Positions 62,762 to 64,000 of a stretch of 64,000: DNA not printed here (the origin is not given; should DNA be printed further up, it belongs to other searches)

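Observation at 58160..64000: Two paralogous HEPN-like (Rx4H) proteins bracket the TIR pair in one co-directional cluster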

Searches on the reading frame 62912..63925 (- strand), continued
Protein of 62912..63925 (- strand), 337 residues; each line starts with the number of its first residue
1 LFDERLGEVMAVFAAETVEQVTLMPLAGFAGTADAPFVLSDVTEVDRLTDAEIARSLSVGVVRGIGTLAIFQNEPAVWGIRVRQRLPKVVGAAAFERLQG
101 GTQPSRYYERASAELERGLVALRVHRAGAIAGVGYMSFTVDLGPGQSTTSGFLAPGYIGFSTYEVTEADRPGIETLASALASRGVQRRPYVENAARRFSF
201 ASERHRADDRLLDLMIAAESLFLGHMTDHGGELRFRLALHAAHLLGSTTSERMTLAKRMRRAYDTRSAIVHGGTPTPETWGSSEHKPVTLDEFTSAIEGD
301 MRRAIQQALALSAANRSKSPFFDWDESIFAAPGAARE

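Call 108: search_protein_families(library=pfam, proteins=[P0257, P0032, P0064, P0026, L071:756-2156:+], max_evalue=0.01)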
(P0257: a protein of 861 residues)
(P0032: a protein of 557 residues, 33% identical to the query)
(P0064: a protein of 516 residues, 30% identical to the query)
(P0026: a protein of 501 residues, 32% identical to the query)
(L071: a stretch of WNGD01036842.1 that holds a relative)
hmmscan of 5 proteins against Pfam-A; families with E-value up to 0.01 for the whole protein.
P0257 (861 aa): 1 family
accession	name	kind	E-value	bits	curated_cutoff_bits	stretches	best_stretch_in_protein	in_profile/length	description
PF01804.23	Penicil_amidase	-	4.6e-63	214.8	21.3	1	225-711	147-518/675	Penicillin amidase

P0032 (557 aa): 0 families

P0064 (516 aa): 0 families

P0026 (501 aa): 0 families

L071:756-2156:+ (467 aa): 0 families
